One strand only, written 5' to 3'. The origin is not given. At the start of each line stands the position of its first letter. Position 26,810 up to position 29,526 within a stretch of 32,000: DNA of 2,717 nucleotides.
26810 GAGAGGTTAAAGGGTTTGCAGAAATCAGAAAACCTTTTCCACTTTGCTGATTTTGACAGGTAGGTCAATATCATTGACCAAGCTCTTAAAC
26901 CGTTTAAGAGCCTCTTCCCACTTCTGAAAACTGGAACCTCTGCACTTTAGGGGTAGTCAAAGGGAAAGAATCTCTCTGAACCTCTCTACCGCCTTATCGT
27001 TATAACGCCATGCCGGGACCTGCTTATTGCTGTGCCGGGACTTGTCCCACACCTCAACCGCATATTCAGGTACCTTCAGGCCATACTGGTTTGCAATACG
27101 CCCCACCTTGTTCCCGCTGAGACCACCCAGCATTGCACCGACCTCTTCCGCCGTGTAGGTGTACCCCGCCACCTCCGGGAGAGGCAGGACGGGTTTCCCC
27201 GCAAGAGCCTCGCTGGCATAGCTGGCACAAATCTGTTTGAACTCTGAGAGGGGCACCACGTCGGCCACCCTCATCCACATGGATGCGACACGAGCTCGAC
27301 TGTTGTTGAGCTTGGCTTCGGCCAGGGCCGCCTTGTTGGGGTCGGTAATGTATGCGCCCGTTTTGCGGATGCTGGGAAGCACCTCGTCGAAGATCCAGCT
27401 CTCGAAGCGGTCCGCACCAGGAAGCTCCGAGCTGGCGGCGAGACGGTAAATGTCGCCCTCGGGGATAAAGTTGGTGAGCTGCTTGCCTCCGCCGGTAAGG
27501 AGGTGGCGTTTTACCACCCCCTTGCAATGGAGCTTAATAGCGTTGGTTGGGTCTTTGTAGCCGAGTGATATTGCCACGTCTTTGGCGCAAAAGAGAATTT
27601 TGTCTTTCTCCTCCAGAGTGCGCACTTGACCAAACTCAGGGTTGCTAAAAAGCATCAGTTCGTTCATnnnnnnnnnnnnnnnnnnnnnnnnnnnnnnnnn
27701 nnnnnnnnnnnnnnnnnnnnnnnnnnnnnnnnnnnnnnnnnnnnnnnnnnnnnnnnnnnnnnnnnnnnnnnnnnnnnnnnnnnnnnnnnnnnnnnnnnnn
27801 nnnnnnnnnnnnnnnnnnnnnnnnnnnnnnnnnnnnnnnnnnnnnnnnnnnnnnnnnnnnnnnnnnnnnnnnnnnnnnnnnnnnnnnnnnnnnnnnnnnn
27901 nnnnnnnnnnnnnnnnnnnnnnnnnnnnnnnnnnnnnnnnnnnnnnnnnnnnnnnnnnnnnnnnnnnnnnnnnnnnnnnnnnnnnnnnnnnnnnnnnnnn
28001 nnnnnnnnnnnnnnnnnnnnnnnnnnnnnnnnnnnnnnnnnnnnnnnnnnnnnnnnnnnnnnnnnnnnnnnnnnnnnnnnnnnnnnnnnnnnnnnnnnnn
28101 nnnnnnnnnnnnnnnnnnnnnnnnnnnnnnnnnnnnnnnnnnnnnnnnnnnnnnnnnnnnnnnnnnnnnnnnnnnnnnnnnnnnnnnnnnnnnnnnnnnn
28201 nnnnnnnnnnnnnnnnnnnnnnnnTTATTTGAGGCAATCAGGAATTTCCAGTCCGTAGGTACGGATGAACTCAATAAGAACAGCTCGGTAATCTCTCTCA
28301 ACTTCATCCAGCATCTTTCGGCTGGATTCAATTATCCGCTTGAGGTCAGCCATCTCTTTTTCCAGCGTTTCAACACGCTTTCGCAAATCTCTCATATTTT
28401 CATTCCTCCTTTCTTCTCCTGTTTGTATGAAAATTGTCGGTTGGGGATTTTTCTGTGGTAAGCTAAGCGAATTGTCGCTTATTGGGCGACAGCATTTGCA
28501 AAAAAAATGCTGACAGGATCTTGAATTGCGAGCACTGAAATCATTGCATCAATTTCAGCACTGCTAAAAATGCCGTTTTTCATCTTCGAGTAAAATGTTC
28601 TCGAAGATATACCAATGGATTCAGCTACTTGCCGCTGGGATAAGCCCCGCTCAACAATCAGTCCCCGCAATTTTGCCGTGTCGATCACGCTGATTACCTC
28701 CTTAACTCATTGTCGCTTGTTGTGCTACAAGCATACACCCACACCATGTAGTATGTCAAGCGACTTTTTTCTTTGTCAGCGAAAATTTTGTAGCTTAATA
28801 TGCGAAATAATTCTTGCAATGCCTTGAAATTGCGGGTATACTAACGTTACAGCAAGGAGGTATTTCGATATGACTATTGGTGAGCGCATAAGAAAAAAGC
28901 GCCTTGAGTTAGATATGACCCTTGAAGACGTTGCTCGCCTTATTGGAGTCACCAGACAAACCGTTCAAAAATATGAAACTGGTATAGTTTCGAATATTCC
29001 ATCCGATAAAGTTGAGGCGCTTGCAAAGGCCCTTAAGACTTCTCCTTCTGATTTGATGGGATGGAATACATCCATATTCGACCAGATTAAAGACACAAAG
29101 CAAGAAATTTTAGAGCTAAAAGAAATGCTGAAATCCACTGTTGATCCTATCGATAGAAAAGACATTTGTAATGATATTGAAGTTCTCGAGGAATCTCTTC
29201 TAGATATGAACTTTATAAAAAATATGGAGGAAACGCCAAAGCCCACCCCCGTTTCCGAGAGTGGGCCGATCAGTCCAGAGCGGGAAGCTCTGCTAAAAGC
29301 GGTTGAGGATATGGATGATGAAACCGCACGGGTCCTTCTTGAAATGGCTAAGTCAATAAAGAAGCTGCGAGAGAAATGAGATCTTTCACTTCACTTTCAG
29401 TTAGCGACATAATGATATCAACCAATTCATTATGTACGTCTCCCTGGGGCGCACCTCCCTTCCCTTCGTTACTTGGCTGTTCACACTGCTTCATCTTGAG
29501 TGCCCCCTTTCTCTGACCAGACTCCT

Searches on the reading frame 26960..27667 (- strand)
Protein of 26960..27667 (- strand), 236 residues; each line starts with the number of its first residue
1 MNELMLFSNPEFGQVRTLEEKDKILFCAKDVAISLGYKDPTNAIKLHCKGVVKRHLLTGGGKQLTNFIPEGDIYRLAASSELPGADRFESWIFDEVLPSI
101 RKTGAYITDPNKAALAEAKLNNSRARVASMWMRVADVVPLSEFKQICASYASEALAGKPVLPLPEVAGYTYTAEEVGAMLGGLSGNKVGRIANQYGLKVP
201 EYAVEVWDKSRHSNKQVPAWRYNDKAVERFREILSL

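Call 70: search_protein_families(library=pfam, max_evalue=0.001, proteins=[window:26960-27667:-])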
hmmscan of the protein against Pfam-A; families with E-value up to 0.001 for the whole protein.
window:26960-27667:- (236 aa): 1 family
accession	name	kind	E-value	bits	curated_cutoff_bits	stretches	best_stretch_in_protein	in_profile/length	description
PF02498.22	Bro-N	-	6.1e-18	65.7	25.6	1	14-98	1-96/96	BRO family, N-terminal domain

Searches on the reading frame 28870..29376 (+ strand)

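Call 70: search_protein_families(library=pfam, max_evalue=0.001, proteins=[window:28870-29376:+])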
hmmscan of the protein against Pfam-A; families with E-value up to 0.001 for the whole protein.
window:28870-29376:+ (169 aa): 6 families
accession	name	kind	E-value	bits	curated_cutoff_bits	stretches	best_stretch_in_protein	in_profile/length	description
PF01381.28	HTH_3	-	3.9e-15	56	23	1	7-62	1-55/55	Helix-turn-helix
PF13443.12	HTH_26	-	2e-10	41.2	22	1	6-67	1-62/63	Cro/C1-type HTH DNA-binding domain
PF13560.12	HTH_31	-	2.7e-10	40.8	27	1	3-61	2-60/64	Helix-turn-helix domain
PF12844.13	HTH_19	-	4.6e-07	30.1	30.2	1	4-63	1-59/64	Helix-turn-helix domain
PF13545.12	HTH_Crp_2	-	0.00043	20.6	27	0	9-33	16-40/70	Crp-like helix-turn-helix domain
PF13413.12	HTH_25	-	0.00089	19.5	24.6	0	7-47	2-42/62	Helix-turn-helix domain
